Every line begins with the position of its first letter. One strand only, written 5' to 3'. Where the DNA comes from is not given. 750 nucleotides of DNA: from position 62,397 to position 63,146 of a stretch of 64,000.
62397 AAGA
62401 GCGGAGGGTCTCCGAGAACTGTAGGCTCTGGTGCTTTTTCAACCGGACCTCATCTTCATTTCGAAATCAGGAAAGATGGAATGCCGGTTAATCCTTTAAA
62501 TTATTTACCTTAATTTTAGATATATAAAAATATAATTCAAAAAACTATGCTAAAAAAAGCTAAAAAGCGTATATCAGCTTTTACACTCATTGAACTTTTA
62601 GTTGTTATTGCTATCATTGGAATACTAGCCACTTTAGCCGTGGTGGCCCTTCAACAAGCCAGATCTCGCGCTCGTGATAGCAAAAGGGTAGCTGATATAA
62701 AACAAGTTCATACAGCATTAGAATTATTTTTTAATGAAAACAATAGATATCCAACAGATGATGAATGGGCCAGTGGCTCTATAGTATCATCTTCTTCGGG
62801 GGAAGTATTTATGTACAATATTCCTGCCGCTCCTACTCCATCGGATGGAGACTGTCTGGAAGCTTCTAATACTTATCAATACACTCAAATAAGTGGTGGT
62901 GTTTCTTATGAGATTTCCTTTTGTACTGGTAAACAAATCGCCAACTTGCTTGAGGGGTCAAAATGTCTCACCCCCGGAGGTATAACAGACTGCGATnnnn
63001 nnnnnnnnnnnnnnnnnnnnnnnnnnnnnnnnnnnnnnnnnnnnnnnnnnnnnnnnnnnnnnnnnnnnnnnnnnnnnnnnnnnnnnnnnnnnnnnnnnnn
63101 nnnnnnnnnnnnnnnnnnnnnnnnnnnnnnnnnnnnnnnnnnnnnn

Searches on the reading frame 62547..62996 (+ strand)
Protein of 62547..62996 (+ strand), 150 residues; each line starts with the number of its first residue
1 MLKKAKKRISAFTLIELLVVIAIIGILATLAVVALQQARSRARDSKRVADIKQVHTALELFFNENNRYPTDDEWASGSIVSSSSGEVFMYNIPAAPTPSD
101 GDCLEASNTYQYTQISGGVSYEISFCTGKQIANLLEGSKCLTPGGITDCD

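Call 19: find_related_loci(query=window:62547-62996:+, collection=genome_contigs, flank=6000)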
Query window:62547-62996:+ (150 aa) in genome_contigs; peptide patterns used: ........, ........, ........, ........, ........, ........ (x = any residue, [..] = any of these).
598 stretches matched a pattern (row limit reached: there are more); 15 encode a relative of the query (tblastn E <= 1e-3); 15 distinct loci.
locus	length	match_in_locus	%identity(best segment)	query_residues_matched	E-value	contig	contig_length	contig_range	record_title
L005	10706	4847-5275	73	1-146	7e-70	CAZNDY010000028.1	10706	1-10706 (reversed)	MAG TPA_asm: uncultured Gammaproteobacteria bacterium isolate SRP241341_co1_32 genome assembly, contig: NODE_6551_length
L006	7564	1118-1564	71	1-150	9e-69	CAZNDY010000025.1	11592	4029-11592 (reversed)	MAG TPA_asm: uncultured Gammaproteobacteria bacterium isolate SRP241341_co1_32 genome assembly, contig: NODE_5994_length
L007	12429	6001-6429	71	1-146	3e-66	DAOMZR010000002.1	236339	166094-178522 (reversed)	MAG TPA_asm: bacterium isolate AMR_MDS_3994 NODE_8_length_236339_cov_124.255239, whole genome shotgun sequence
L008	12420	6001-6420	72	1-143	2e-66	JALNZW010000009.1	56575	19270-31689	MAG: Patescibacteria group bacterium isolate SO_2017_LW2 bin 120 scaffold_1270_c1_LW138R_2017, whole genome shotgun sequ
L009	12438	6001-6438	76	2-149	5e-66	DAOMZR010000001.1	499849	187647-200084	MAG TPA_asm: bacterium isolate AMR_MDS_3994 NODE_1_length_499849_cov_113.060813, whole genome shotgun sequence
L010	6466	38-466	72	1-146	1e-67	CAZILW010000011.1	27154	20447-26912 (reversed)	MAG TPA_asm: uncultured Gammaproteobacteria bacterium isolate SRP241326_co1_352 genome assembly, contig: NODE_2716_lengt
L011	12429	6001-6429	73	1-146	5e-63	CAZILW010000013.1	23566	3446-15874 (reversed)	MAG TPA_asm: uncultured Gammaproteobacteria bacterium isolate SRP241326_co1_352 genome assembly, contig: NODE_3216_lengt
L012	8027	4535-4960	68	1-146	7e-61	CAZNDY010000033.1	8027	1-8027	MAG TPA_asm: uncultured Gammaproteobacteria bacterium isolate SRP241341_co1_32 genome assembly, contig: NODE_8947_length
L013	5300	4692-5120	66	1-146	2e-60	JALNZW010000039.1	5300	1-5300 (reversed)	MAG: Patescibacteria group bacterium isolate SO_2017_LW2 bin 120 scaffold_33138_c1_LW138R_2017, whole genome shotgun seq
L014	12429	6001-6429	63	7-149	6e-56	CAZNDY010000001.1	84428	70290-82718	MAG TPA_asm: uncultured Gammaproteobacteria bacterium isolate SRP241341_co1_32 genome assembly, contig: NODE_365_length_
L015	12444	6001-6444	55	2-146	3e-44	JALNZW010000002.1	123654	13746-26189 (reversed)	MAG: Patescibacteria group bacterium isolate SO_2017_LW2 bin 120 scaffold_307_c1_LW138R_2017, whole genome shotgun seque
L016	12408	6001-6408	74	11-146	4e-66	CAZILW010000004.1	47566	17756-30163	MAG TPA_asm: uncultured Gammaproteobacteria bacterium isolate SRP241326_co1_352 genome assembly, contig: NODE_1249_lengt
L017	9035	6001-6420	72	5-146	4e-66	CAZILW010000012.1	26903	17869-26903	MAG TPA_asm: uncultured Gammaproteobacteria bacterium isolate SRP241326_co1_352 genome assembly, contig: NODE_2742_lengt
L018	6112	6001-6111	85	4-43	2e-12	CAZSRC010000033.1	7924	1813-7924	MAG TPA_asm: uncultured Gammaproteobacteria bacterium isolate SRP192927_co9_113 genome assembly, contig: NODE_9318_lengt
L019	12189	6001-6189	33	7-69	2e-8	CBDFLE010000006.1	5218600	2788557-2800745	MAG: Candidatus Multivoradales bacterium isolate 28b26adc-de60-4d61-9d00-aad20df54228 genome assembly, contig: contig_5,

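Call 27: search_protein_families(library=pfam, proteins=[L006:1118-2422:+, L012:4538-5881:+, L014:5995-8142:+, L016:5953-7182:+, L005:4847-6010:+, L005:6399-7493:+, L008:6001-7146:+, L009:6001-7074:+, L011:6001-7305:+, L010:38-1135:+], max_evalue=0.01)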
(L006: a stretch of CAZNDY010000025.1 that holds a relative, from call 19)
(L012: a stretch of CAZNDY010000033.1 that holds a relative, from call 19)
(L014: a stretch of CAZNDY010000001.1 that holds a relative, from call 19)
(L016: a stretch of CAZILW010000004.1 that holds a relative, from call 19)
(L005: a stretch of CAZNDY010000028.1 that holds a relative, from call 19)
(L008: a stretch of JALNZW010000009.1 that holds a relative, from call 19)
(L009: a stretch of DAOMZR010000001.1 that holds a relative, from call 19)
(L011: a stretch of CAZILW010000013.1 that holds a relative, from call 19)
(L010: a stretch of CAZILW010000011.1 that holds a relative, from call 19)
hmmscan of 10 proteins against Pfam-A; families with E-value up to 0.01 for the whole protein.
L006:1118-2422:+ (434 aa): 1 family
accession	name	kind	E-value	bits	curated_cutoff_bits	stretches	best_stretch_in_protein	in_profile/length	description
PF07963.17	N_methyl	-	7.2e-08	32.1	21.2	1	5-28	3-26/27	Prokaryotic N-terminal methylation motif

L012:4538-5881:+ (447 aa): 7 families
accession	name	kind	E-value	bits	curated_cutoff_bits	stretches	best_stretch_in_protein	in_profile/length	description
PF15899.11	BNR_6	-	2.2e-12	46.1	27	0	269-281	1-12/14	BNR-Asp box repeat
PF15902.12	Sortilin-Vps10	-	2.3e-12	46.9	33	2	268-377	2-122/446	Sortilin, neurotensin receptor 3,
PF07963.17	N_methyl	-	5.5e-10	38.8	21.2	1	4-28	2-26/27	Prokaryotic N-terminal methylation motif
PF24316.1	Tli3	-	5.9e-06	27.1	27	0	397-440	80-123/129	T6SS Tli3 immunity protein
PF02012.26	BNR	-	0.00072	19.6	27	0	311-321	1-11/12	BNR/Asp-box repeat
PF14870.12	PSII_BNR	-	0.0011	18.8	27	1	213-365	114-267/303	Photosynthesis system II assembly factor YCF48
PF08334.16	T2SSG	-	0.0043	17.5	21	0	35-82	5-52/108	Type II secretion system (T2SS), protein G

L014:5995-8142:+ (715 aa): 2 families
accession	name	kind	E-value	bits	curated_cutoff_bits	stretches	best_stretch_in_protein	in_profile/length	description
PF07963.17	N_methyl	-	7.8e-08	32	21.2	1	3-27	2-26/27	Prokaryotic N-terminal methylation motif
PF07603.17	Lcl_C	-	0.00036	21.3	34.9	1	579-681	3-98/117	Lcl C-terminal domain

L016:5953-7182:+ (409 aa): 4 families
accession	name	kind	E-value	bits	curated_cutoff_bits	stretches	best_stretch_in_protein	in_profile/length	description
PF09479.16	Flg_new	-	6.9e-16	58.6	27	1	167-234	1-64/65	Listeria-Bacteroides repeat domain (List_Bact_rpt)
PF07963.17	N_methyl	-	7.6e-07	28.9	21.2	1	15-37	4-26/27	Prokaryotic N-terminal methylation motif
PF07603.17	Lcl_C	-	1.6e-05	25.6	34.9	1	333-407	38-117/117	Lcl C-terminal domain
PF18998.6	Flg_new_2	-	0.00053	20.3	23.6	1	173-237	8-70/73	Divergent InlB B-repeat domain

L005:4847-6010:+ (387 aa): 3 families
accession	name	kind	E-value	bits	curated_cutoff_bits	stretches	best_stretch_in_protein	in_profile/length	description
PF09603.15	Fib_succ_major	-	2e-27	97.1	33.9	1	181-385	1-187/187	Fibrobacter succinogenes major domain (Fib_succ_major)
PF07963.17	N_methyl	-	1e-08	34.8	21.2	1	4-28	2-26/27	Prokaryotic N-terminal methylation motif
PF08334.16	T2SSG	-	0.0046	17.4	21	0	36-70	6-40/108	Type II secretion system (T2SS), protein G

L005:6399-7493:+ (364 aa): 3 families
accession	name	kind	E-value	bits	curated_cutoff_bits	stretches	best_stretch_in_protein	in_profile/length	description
PF09603.15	Fib_succ_major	-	5.3e-26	92.5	33.9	1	176-363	1-187/187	Fibrobacter succinogenes major domain (Fib_succ_major)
PF07963.17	N_methyl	-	1.5e-08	34.2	21.2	1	4-28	2-26/27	Prokaryotic N-terminal methylation motif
PF08334.16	T2SSG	-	0.0035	17.8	21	1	36-70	6-40/108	Type II secretion system (T2SS), protein G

L008:6001-7146:+ (381 aa): 3 families
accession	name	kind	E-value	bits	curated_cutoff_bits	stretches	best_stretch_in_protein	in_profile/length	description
PF09603.15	Fib_succ_major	-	6.9e-32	111.6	33.9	1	179-380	1-187/187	Fibrobacter succinogenes major domain (Fib_succ_major)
PF07963.17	N_methyl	-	9.2e-09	35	21.2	1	4-28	2-26/27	Prokaryotic N-terminal methylation motif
PF08334.16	T2SSG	-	0.0021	18.5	21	1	35-70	5-40/108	Type II secretion system (T2SS), protein G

L009:6001-7074:+ (357 aa): 4 families
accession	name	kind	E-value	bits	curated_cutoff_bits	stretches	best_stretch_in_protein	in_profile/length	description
PF09603.15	Fib_succ_major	-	4.4e-14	53.6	33.9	1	171-297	1-85/187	Fibrobacter succinogenes major domain (Fib_succ_major)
PF07963.17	N_methyl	-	1.8e-08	34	21.2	1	4-28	2-26/27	Prokaryotic N-terminal methylation motif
PF07603.17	Lcl_C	-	0.0011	19.6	34.9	1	279-355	41-116/117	Lcl C-terminal domain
PF09917.15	DUF2147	-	0.0089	17.1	27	0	36-91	34-87/112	Uncharacterized protein conserved in bacteria (DUF2147)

L011:6001-7305:+ (434 aa): 2 families
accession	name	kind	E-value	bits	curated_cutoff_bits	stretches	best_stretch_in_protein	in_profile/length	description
PF07963.17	N_methyl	-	9.5e-11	41.2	21.2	1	4-28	2-26/27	Prokaryotic N-terminal methylation motif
PF08334.16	T2SSG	-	0.0024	18.4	21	1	36-83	6-52/108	Type II secretion system (T2SS), protein G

L010:38-1135:+ (365 aa): 2 families
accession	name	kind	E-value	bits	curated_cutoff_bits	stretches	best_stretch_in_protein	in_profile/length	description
PF09603.15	Fib_succ_major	-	1.9e-30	107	33.9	1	181-364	1-187/187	Fibrobacter succinogenes major domain (Fib_succ_major)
PF07963.17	N_methyl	-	2.3e-09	36.9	21.2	1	4-28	2-26/27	Prokaryotic N-terminal methylation motif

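Call 59: search_protein_families(library=pfam, proteins=[L011:1281-2549:+, L011:2785-3954:+, L011:4095-5909:+, L011:7605-8105:+, L011:8179-8880:+, L011:8888-10159:+, L011:10137-11024:-, L011:459-1175:-], max_evalue=0.001)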
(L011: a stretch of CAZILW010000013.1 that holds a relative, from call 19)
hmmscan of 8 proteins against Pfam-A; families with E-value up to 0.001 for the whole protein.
L011:1281-2549:+ (422 aa): 2 families
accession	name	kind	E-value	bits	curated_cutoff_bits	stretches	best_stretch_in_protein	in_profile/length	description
PF05193.26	Peptidase_M16_C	-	1e-40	140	23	1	167-341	1-179/181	Peptidase M16 inactive domain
PF00675.25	Peptidase_M16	-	5.5e-39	133.9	22.3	1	15-156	3-143/149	Insulinase (Peptidase family M16)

L011:2785-3954:+ (389 aa): 5 families
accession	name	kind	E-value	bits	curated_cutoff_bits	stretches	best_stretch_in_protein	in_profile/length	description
PF00575.29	S1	-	8.5e-39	132.2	22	3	199-269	1-73/74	S1 RNA binding domain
PF23459.1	S1_RRP5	-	2.7e-13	50.7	27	1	201-264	2-65/72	RRP5 S1 domain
PF21710.3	Spt6_S1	-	3e-06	27.9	27.5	0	200-265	14-80/91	Spt6, S1/OB domain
PF24685.1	OB_RRP5_4th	-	8e-05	23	31.5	0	227-259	38-70/92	RRP5 OB-fold domain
PF13509.12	S1_2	-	0.00035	21.1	21.8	0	286-308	1-23/61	S1 domain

L011:4095-5909:+ (604 aa): 9 families
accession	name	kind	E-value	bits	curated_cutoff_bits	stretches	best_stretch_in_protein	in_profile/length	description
PF01434.24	Peptidase_M41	-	2.7e-67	226.8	29.9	1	412-601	1-191/191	Peptidase family M41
PF00004.35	AAA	-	7.2e-46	156.3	21.2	1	199-331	1-130/131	ATPase family associated with various cellular activities (AAA)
PF17862.7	AAA_lid_3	-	8.5e-14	51.2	27.2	1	354-396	1-43/45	AAA+ lid domain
PF06480.20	FtsH_ext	-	7.3e-07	29.8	25.5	1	8-78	1-69/103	FtsH Extracellular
PF07728.20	AAA_5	-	1e-05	26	22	1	198-320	1-137/139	AAA domain (dynein-related subfamily)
PF23902.1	AAA_lid_PRS2_C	-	3.5e-05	24.3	34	1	337-404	3-71/73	PRS2 AAA+ lid C-terminal domain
PF06068.19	TIP49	-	0.00015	21.5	23.8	1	197-233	51-89/347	TIP49 P-loop domain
PF05496.18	RuvB_N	-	0.0008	19.6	27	0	197-266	34-95/159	Holliday junction DNA helicase RuvB P-loop domain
PF20720.3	nSTAND3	-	0.00095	19.3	27.2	0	199-345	20-152/155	Novel STAND NTPase 3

L011:7605-8105:+ (166 aa): 1 family
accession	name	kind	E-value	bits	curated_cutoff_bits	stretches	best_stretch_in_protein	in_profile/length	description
PF01029.23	NusB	-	5.3e-35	121.1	23.1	1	7-132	3-132/133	NusB family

L011:8179-8880:+ (233 aa): 4 families
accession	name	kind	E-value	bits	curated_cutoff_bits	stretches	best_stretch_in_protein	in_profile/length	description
PF14622.11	Ribonucleas_3_3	-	4.8e-40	137.1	35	1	20-151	1-126/128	Ribonuclease-III-like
PF00636.31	Ribonuclease_3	-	3.3e-28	98.9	27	1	46-137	1-102/102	Ribonuclease III domain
PF00035.32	dsrm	-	2.9e-13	50.6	23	1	165-229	1-64/66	Double-stranded RNA binding motif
PF22935.1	RM44_endonuclase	-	1.9e-09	38.1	27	1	19-132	18-139/139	Large ribosomal subunit protein mL44, endonuclease domain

L011:8888-10159:+ (423 aa): 4 families
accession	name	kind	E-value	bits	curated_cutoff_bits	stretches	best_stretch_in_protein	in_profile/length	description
PF00437.27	T2SSE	-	7.9e-44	150.2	24.9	1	192-352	133-287/370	Type II/IV secretion system protein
PF13401.12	AAA_22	-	8.5e-05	23.3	27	0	200-228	4-32/130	AAA domain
PF13476.12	AAA_23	-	0.00012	23.2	27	1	197-221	15-39/201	AAA domain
PF13555.12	AAA_29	-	0.00031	20.9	27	1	201-221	22-42/61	P-loop containing region of AAA domain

L011:10137-11024:- (295 aa): 1 family
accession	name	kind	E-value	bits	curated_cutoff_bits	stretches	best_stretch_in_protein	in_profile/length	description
PF00753.33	Lactamase_B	-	1.7e-13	51.4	22.7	1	44-240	5-194/196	Metallo-beta-lactamase superfamily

L011:459-1175:- (238 aa): 2 families
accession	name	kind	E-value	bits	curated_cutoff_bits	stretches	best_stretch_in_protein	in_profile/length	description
PF04002.20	RadC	-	1.9e-41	141.2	22.1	1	124-237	2-116/121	RadC-like JAB domain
PF20582.4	UPF0758_N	-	1.1e-17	64.3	27.1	1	24-90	2-67/77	UPF0758 N-terminal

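Call 60: find_homologous_proteins(query=L011:8888-10159:+, max_evalue=1e-30)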
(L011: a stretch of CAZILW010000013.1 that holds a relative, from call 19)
Query L011:8888-10159:+ (423 aa): 8000 proteins with E <= 1e-30 among 8000 candidates; the best 120 are listed.
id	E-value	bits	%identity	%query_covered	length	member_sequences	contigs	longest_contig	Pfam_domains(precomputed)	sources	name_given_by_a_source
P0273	1.7e-267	905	100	100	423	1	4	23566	PF00437.27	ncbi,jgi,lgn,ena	-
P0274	1.2e-245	833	89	100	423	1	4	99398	PF00437.27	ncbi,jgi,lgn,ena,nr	ncbi:MAG: PilT/PilU family type 4a pilus ATPase [Patescibacteria group bacterium]|nr:PilT/PilU famil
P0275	5.3e-245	831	89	100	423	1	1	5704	PF00437.27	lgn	-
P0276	2.9e-241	818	88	100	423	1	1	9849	PF00437.27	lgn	-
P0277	4.2e-241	818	88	100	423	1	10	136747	PF00437.27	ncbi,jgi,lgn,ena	jgi:twitching motility protein PilT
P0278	6.1e-224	761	83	100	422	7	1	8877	PF00437.27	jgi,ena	-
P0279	6.5e-217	738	81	100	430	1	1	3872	PF00437.27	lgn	-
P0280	5.5e-210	715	78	100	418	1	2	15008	PF00437.27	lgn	-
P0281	2.9e-196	670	76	100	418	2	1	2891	PF00437.27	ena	-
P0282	3.3e-195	667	74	100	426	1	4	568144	PF00437.27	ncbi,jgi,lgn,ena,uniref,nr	ncbi:type IV pili twitching motility protein PilT [Candidatus Falkowbacteria bacterium HGW-Falkowbac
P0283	1.8e-188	645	71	100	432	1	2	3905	PF00437.27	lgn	-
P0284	1.2e-159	550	63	100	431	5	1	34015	PF00437.27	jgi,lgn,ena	-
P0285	3.3e-159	548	-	-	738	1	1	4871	PF13173.13,PF00437.27,PF13604.13,PF13245.13,PF13555.13,PF00004.36,PF13401.13,PF03029.24,PF00448.29,PF04851.22,PF13191.13,PF10412.16,PF00158.33,PF13514.13,PF01935.24,PF00005.34,PF12775.14,PF13476.13,PF01580.25,PF25199.2,PF20720.4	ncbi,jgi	jgi:pilus retraction protein PilT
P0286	1.7e-158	546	63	100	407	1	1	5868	PF00437.27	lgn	-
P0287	2.2e-158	546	-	-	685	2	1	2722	PF13173.13,PF00265.25,PF00437.27,PF13604.13,PF13245.13,PF13555.13,PF13401.13,PF20703.4,PF03215.22,PF04851.22,PF13191.13,PF10412.16,PF01935.24,PF24883.3,PF00005.34,PF13476.13,PF01580.25,PF25199.2,PF20720.4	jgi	jgi:twitching motility protein PilT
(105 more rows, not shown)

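Call 61: find_encoding_contigs(protein=P0282, flank=10000, max_places=2)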
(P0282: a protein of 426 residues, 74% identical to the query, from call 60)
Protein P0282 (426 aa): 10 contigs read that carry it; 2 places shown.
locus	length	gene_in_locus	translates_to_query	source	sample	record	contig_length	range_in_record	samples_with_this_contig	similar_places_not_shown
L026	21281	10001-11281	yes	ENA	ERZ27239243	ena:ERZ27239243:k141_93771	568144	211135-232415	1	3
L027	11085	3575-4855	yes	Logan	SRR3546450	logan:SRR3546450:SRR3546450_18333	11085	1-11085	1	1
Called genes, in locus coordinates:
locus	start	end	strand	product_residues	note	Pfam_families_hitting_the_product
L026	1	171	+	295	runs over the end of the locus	-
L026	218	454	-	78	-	-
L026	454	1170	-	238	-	PF20582:UPF0758_N, PF04002:RadC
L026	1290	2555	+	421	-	PF00675:Peptidase_M16, PF05193:Peptidase_M16_C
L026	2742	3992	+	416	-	PF21710:Spt6_S1 (faint), PF00575:S1, PF23459:S1_RRP5 (weak), PF00575:S1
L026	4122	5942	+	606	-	PF06480:FtsH_ext (faint), PF00004:AAA, PF07728:AAA_5 (faint), PF17862:AAA_lid_3, PF01434:Peptidase_M41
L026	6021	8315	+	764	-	-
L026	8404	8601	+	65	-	PF01783:Ribosomal_L32p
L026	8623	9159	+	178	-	PF01029:NusB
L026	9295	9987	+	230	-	PF22935:RM44_endonuclase, PF14622:Ribonucleas_3_3, PF00636:Ribonuclease_3, PF00035:dsrm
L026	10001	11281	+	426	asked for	PF00437:T2SSE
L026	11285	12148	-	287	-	PF00753:Lactamase_B, PF23023:Anti-Pycsar_Apyc1 (weak)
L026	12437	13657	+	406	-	PF00078:RVT_1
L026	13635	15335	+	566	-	-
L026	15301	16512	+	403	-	PF13091:PLDc_2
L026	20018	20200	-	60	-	-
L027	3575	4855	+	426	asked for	PF00437:T2SSE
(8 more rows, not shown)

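Call 68: search_protein_families(library=pfam, proteins=[L026:6021-8315:+, L026:12437-13657:+, L026:13635-15335:+, L026:15301-16512:+], max_evalue=0.01)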
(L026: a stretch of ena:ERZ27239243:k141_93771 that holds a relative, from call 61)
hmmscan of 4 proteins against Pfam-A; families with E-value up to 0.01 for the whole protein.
L026:6021-8315:+ (764 aa): 5 families
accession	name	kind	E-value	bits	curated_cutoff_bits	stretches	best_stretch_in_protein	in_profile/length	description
PF15899.11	BNR_6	-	9.9e-28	93.6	27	0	387-399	1-13/14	BNR-Asp box repeat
PF02012.26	BNR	-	4.9e-12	44.4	27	0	636-646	1-11/12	BNR/Asp-box repeat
PF14870.12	PSII_BNR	-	1.9e-10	40.9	27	3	429-661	42-282/303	Photosynthesis system II assembly factor YCF48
PF07963.17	N_methyl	-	1.1e-06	28.3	21.2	1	18-39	5-26/27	Prokaryotic N-terminal methylation motif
PF24316.1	Tli3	-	2.9e-06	28.1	27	0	424-462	83-120/129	T6SS Tli3 immunity protein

L026:12437-13657:+ (406 aa): 1 family
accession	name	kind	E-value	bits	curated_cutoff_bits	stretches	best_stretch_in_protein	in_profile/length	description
PF00078.32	RVT_1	-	2.8e-13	50.5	29.6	1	71-281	1-204/205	Reverse transcriptase (RNA-dependent DNA polymerase)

L026:13635-15335:+ (566 aa): 1 family
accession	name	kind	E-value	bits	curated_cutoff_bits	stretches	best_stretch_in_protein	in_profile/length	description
PF00005.33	ABC_tran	-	0.00058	20.9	25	1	367-454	4-80/137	ABC transporter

L026:15301-16512:+ (403 aa): 4 families
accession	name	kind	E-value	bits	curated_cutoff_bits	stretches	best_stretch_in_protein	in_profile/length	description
PF13091.12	PLDc_2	-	5.8e-30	104.3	27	2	82-215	1-131/132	PLD-like domain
PF07894.18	SACK1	-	0.00039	20.5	21.4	0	80-214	128-267/274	Scaffolding anchor of CK1 domain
PF00614.28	PLDc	-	0.001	19.4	21.9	0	347-367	4-24/28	Phospholipase D Active site motif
PF13090.12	PP_kinase_C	-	0.002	18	25.8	1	78-125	16-63/172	Polyphosphate kinase C-terminal domain 2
